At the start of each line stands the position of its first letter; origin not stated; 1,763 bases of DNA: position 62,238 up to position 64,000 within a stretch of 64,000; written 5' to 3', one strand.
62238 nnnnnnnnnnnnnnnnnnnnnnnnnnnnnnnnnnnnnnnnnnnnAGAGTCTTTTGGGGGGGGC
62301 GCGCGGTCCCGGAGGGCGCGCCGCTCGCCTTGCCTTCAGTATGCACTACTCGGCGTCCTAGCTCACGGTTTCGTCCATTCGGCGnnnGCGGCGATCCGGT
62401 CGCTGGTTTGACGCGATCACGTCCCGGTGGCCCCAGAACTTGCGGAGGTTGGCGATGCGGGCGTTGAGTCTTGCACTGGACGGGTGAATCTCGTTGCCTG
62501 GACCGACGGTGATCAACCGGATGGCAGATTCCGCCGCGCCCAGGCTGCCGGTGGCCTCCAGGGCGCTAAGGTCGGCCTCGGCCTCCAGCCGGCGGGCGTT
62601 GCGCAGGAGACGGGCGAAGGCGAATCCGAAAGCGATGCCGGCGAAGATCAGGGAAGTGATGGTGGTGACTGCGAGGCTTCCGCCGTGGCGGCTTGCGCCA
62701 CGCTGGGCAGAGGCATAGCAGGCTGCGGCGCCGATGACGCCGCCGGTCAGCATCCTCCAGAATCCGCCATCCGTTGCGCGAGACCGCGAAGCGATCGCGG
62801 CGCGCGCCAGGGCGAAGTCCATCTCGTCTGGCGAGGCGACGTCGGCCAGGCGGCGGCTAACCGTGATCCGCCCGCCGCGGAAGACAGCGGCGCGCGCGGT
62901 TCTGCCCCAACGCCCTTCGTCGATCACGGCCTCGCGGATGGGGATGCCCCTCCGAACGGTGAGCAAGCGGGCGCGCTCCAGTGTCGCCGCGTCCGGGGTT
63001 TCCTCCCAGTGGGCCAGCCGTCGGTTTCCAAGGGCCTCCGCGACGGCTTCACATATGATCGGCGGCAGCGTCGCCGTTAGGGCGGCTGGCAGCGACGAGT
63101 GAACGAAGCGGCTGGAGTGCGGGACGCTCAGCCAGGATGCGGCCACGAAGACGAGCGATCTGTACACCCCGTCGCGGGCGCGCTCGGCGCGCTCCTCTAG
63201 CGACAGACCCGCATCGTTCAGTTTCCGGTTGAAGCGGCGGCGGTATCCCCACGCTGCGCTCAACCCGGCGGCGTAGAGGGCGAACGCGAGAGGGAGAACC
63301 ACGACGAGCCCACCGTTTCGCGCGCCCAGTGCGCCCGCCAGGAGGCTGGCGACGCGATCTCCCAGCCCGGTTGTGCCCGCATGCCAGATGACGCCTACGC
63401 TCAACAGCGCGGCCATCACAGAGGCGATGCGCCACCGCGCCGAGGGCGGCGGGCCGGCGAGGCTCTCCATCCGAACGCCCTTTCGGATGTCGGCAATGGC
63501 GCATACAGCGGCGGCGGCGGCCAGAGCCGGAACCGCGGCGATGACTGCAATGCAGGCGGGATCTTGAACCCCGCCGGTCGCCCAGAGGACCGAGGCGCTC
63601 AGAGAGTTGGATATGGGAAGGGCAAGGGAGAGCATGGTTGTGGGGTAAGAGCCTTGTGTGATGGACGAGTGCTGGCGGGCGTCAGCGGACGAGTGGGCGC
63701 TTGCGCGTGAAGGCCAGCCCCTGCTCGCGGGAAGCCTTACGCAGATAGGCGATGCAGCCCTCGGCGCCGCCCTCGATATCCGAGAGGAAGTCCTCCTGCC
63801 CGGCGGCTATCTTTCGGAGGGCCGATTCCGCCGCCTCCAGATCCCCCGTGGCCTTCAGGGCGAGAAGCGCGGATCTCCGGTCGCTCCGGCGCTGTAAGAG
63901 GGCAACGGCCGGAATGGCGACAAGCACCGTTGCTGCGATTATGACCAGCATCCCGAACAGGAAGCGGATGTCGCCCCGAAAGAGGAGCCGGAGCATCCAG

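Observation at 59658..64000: Tandem array of four or more paralogous membrane proteins that look like M48/M56 peptidases without the HExxH catalytic motif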

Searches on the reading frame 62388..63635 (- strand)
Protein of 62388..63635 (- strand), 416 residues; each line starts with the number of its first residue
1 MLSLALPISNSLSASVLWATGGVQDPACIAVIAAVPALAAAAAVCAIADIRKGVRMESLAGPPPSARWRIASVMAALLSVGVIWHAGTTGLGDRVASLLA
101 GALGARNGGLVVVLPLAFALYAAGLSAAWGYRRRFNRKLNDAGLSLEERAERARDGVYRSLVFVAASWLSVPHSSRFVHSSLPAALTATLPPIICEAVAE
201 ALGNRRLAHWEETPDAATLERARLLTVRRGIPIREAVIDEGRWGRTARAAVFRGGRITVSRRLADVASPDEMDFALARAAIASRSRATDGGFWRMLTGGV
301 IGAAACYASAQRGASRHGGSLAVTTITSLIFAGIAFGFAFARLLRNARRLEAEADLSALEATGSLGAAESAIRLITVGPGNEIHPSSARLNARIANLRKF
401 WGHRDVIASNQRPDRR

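Call 4: search_protein_families(library=pfam, proteins=[window:62388-63635:-], max_evalue=10)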
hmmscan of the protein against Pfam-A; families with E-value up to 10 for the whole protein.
window:62388-63635:- (416 aa): 1 family
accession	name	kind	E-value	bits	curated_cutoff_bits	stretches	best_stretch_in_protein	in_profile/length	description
PF01435.24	Peptidase_M48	-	0.012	15.9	20.3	1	252-399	44-184/186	Peptidase family M48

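Call 10: search_protein_families(library=ncbifam, proteins=[window:62388-63635:-], max_evalue=10)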
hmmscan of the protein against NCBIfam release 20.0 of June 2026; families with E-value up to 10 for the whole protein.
window:62388-63635:- (416 aa): 0 families

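Call 47: predict_structure(alignment_id=A5)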
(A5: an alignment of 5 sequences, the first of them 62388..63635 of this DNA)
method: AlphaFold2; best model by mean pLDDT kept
length: 416 residues; sequences in the alignment: 5
mean_pLDDT: 65.5   pTM: 0.46
mean pLDDT of the five models: 65.5, 62.7, 62.0, 60.8, 60.0
residues with pLDDT >= 90: 16; 70-90: 193; 50-70: 81; < 50: 126
segments of 3 or more residues with pLDDT < 50: 1-23, 169-209, 285-325, 327-329, 379-384, 406-412, 414-416
pLDDT, mean of each block of 10 residues (from residue 1): 31 38 66 83 88 85 83 82 75 64 56 73 78 68 77 72 54 39 40 44 46 86 83 84 64 81 88 90 52 42 45 43 48 56 65 84 87 71 60 81 52 39
secondary structure, 60 per line:
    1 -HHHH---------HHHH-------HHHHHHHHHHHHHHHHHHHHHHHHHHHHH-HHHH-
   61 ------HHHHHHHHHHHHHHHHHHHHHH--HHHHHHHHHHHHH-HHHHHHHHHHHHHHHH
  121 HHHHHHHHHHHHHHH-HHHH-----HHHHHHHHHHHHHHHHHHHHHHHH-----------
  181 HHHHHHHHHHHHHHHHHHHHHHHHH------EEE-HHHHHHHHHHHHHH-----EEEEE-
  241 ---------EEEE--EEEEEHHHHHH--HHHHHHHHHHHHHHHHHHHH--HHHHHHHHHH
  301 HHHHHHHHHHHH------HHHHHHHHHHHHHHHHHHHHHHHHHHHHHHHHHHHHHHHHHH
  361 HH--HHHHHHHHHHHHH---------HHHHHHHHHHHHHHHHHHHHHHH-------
elements in order: H2-5 H15-18 H26-54 H56-59 H67-88 H91-103 H105-135 H137-140 H146-169 H181-205 E212-214 H216-229 E235-239 E250-253 E256-260 H261-266 H269-288 H291-312 H319-362 H365-377 H387-409

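Call 53: fold_search(model_id=the predicted structure, library=pdb)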
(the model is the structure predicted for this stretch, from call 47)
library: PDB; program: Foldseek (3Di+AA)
matches with E <= 10: 133; with E <= 0.001: 0
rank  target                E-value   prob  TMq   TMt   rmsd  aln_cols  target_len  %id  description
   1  6bh8_B                8.8e-03  1.00  0.34  0.34  17.4       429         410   14  Crystal structure of ZMPSTE24 in complex with phosphoramidon (released 2018-08-15)
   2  4aw6_D                1.4e-02  0.99  0.33  0.33  17.3       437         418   15  Crystal structure of the human nuclear membrane zinc metalloprotease ZMPSTE24 (FACE1) (released 2012-07-25)
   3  4aw6_A                1.5e-02  0.99  0.32  0.32  17.8       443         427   15  Crystal structure of the human nuclear membrane zinc metalloprotease ZMPSTE24 (FACE1) (released 2012-07-25)
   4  2ypt_E                1.6e-02  0.99  0.34  0.34  17.1       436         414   15  Crystal structure of the human nuclear membrane zinc metalloprotease ZMPSTE24 mutant (E336A) in complex with a synthet (released 2012-12-05)
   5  4aw6_B                2.4e-02  0.98  0.33  0.32  17.3       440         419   15  Crystal structure of the human nuclear membrane zinc metalloprotease ZMPSTE24 (FACE1) (released 2012-07-25)
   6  4il3_A                2.4e-02  0.98  0.32  0.32  17.6       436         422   14  Crystal Structure of S. mikatae Ste24p (released 2013-02-20)
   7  6bh8_A                5.3e-02  0.99  0.35  0.38  11.7       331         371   14  Crystal structure of ZMPSTE24 in complex with phosphoramidon (released 2018-08-15)
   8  3vvr_A                8.5e-02  0.23  0.13  0.13  20.1       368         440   13  Crystal structure of MATE in complex with MaD5 (released 2013-04-03)
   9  8v2d_A                3.1e-01  0.16  0.14  0.16  22.7       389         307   14  Computational Designed Nanocage O43_129 (released 2024-03-13)
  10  6gwh                  3.7e-01  0.12  0.14  0.13  23.0       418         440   12  Outward-facing conformation of a multidrug resistance MATE family transporter of the MOP superfamily. (released 2019-06-05)
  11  4mlb_B                3.9e-01  0.15  0.16  0.15  24.0       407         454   13  Reverse polarity of binding pocket suggests different function of a MOP superfamily transporter from Pyrococcus furios (released 2013-09-25)
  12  7t32                  4.8e-01  0.23  0.21  0.22  30.6       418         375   12  CryoEM structure of the adenosine 2A receptor-BRIL/Anti BRIL Fab complex with ZM241385 (released 2022-08-10)
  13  9h37                  4.8e-01  0.18  0.19  0.20  30.1       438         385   11  Crystal structure of stabilized A2A adenosine receptor A2AR-StaR2-bRIL in complex with compound 9, a novel nanomolar A2A (released 2025-06-18)
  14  8cu6                  4.8e-01  0.16  0.18  0.19  31.3       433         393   13  Crystal structure of A2AAR-StaR2-S277-bRIL in complex with a novel A2a antagonist, LJ-4517 (released 2022-08-31)
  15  8du3                  6.3e-01  0.14  0.18  0.19  30.6       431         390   12  Crystal structure of A2AAR-StaR2-bRIL in complex with compound 21a (released 2022-08-10)
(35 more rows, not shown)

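Call 63: predict_structure(alignment_id=A7)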
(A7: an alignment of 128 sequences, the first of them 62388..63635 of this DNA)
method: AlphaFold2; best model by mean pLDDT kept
length: 416 residues; sequences in the alignment: 128
mean_pLDDT: 83.4   pTM: 0.77
mean pLDDT of the five models: 83.4, 82.1, 81.6, 80.9, 80.9
residues with pLDDT >= 90: 161; 70-90: 194; 50-70: 49; < 50: 12
segments of 3 or more residues with pLDDT < 50: 1-9
pLDDT, mean of each block of 10 residues (from residue 1): 44 53 78 92 93 88 89 92 90 83 73 84 86 85 88 87 78 60 69 80 81 96 97 97 92 96 97 98 79 79 79 73 78 84 91 96 97 87 71 96 82 56
secondary structure, 60 per line:
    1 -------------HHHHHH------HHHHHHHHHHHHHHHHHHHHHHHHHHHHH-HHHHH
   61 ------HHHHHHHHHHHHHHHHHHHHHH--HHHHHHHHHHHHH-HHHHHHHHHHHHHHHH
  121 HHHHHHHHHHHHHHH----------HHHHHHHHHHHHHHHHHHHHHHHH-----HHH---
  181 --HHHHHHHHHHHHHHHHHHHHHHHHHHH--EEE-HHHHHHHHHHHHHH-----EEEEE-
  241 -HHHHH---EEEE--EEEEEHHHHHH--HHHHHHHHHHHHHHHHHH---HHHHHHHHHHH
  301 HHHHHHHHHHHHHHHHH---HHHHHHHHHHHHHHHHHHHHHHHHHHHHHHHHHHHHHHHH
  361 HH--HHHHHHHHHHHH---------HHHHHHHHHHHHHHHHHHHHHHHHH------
elements in order: H14-19 H26-54 H56-60 H67-88 H91-103 H105-135 H146-169 H183-209 E212-214 H216-229 E235-239 H242-246 E250-253 E256-260 H261-266 H269-286 H290-317 H321-362 H365-376 H386-410

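Call 74: search_solved_structures(query=A7, max_evalue=0.01, show_alignments=1)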
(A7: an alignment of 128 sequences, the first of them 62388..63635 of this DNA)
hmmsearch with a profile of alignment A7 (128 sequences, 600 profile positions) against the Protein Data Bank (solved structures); distinct sequences matched with E-value up to 0.01: 17.
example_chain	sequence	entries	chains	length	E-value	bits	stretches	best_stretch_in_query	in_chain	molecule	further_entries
4il3_A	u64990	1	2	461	1e-17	66.9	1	269-520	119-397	Ste24p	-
6bh8_A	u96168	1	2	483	1.8e-11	46.2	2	437-574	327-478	CAAX prenyl protease 1 homolog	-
5syt_A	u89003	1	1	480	5.5e-11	44.6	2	437-574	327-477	CAAX prenyl protease 1 homolog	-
4aw6_A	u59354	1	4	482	6.8e-11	44.4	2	437-568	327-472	CAAX PRENYL PROTEASE 1 HOMOLOG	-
2ypt_A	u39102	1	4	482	2.7e-10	42.4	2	437-568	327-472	CAAX PRENYL PROTEASE 1 HOMOLOG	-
3cqb_A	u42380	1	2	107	7.7e-09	37.6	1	376-459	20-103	Probable protease htpX homolog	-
3c37_A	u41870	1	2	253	1.9e-06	29.7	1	373-579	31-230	Peptidase, M48 family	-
4qhf_A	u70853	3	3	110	5.1e-06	28.3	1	402-453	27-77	Uncharacterized protein MJ1213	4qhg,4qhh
4qhj_A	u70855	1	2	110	5.1e-06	28.3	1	402-453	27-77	Uncharacterized protein MJ1213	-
28jq_F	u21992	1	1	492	5.7e-06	28.1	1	413-576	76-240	Beta-barrel assembly-enhancing protease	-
6ait_A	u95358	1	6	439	1.5e-05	26.7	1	413-576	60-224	Beta-barrel assembly-enhancing protease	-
6sar_A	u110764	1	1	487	1.8e-05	26.4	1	412-576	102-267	Beta-barrel assembly-enhancing protease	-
28jr_F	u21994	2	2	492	2e-05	26.3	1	413-576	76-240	Beta-barrel assembly-enhancing protease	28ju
28jl_F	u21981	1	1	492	2.1e-05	26.2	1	413-576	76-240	Beta-barrel assembly-enhancing protease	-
4qhi_A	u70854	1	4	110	2.4e-05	26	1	405-453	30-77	Uncharacterized protein MJ1213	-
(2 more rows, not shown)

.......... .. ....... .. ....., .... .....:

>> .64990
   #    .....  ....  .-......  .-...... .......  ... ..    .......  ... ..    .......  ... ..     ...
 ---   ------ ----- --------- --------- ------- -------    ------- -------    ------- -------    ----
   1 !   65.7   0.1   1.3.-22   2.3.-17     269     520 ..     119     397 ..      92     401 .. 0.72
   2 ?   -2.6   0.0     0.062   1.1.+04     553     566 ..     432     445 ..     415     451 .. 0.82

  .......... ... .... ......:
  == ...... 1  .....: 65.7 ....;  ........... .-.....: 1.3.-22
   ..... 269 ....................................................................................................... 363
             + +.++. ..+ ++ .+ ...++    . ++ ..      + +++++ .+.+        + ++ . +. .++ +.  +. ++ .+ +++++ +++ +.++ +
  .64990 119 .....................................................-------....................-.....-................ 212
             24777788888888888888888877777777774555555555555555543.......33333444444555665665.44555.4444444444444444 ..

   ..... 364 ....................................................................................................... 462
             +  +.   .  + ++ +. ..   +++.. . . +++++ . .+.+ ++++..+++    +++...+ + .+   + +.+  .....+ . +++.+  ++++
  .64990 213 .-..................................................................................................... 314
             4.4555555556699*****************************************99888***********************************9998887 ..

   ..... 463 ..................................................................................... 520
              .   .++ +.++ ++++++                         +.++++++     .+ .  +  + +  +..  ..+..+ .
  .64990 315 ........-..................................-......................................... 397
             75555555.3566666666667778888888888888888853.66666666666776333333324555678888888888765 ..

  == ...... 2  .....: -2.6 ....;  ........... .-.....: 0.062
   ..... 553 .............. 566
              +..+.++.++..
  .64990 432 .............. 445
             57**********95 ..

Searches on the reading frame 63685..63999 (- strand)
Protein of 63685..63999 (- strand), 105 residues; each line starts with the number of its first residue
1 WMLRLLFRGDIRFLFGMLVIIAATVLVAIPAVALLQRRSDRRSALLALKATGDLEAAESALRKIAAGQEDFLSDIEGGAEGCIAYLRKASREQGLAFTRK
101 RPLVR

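Call 4: search_protein_families(library=pfam, proteins=[window:63685-63999:-], max_evalue=10)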
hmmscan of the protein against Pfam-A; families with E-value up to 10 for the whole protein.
window:63685-63999:- (105 aa): 1 family
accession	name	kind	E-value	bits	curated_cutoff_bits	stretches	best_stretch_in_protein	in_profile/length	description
PF24283.1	DUF7471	-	0.26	11.8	27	1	17-47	8-37/86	Family of unknown function (DUF7471)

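Call 10: search_protein_families(library=ncbifam, proteins=[window:63685-63999:-], max_evalue=10)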
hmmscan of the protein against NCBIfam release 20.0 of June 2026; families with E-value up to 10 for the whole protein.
window:63685-63999:- (105 aa): 1 family
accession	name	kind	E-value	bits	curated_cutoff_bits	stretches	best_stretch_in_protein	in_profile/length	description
TIGR02275.1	DHB_AMP_lig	equivalog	0.11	10.7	723.55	1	23-103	275-357/526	(2,3-dihydroxybenzoyl)adenylate synthase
